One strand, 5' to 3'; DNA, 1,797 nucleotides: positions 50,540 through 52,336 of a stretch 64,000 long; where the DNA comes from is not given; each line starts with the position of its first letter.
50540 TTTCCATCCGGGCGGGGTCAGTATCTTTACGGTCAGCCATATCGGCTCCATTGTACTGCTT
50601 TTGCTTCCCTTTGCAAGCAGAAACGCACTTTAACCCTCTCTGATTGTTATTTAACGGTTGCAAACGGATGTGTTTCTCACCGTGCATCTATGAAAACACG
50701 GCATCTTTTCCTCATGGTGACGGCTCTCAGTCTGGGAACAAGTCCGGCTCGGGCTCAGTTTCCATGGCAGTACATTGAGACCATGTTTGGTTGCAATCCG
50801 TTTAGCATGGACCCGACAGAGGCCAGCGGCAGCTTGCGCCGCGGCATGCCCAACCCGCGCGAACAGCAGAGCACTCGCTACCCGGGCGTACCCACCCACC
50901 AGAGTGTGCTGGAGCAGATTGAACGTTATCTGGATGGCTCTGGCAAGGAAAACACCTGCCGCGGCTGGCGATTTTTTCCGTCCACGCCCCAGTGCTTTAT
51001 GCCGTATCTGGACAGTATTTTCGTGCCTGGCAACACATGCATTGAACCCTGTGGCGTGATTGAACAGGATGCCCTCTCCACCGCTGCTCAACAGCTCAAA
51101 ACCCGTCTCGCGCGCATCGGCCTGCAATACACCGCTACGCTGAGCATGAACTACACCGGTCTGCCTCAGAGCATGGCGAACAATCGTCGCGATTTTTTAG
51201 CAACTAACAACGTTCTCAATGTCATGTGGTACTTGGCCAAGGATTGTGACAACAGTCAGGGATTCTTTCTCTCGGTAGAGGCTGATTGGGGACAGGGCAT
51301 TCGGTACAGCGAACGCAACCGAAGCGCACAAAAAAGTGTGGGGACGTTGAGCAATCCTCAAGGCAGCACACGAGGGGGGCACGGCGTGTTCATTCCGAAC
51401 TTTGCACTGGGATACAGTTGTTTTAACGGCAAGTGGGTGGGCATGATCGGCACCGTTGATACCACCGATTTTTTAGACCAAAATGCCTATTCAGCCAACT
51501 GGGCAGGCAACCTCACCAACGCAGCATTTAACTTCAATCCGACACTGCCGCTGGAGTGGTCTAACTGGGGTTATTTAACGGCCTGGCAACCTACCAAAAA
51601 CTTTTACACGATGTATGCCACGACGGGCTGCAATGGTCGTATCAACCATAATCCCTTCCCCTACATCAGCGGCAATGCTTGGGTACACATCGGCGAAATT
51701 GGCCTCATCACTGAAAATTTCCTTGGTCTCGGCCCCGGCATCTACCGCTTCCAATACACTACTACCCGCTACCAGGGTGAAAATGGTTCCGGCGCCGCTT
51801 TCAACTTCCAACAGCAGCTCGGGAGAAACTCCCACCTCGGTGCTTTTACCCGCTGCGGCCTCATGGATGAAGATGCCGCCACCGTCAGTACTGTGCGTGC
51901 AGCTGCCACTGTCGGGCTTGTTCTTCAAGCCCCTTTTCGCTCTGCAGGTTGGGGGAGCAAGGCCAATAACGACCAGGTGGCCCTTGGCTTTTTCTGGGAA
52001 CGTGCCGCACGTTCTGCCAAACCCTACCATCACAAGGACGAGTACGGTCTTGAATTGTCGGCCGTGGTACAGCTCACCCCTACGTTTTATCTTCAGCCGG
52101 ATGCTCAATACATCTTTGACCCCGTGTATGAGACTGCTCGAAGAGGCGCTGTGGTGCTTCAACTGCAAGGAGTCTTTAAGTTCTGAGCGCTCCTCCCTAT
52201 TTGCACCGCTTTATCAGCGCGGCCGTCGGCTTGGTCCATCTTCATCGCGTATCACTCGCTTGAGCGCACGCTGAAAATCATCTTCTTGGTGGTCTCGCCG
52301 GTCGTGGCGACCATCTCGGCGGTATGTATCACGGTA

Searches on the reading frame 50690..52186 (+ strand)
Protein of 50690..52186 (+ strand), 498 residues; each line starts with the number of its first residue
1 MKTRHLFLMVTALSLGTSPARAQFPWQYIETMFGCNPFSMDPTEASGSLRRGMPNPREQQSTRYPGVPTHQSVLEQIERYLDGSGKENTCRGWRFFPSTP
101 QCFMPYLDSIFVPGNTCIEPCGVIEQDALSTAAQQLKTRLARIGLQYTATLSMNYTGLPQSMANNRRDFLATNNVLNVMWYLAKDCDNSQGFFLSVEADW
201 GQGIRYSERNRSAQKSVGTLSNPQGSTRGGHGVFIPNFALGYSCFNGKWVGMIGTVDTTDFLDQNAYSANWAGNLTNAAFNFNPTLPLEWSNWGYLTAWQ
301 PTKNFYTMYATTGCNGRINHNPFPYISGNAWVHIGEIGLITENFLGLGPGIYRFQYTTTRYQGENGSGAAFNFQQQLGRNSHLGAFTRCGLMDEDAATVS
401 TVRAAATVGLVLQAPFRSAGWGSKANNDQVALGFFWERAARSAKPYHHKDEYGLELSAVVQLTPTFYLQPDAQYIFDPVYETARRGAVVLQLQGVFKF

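Call 66: search_protein_families(library=pfam, proteins=[window:50690-52186:+], max_evalue=0.0001)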
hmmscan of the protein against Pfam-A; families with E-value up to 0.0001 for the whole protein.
window:50690-52186:+ (498 aa): 1 family
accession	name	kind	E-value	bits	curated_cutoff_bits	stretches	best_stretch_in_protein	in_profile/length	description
PF04966.18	OprB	-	3.6e-12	46.8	22.9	1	362-498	227-372/372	Carbohydrate-selective porin, OprB family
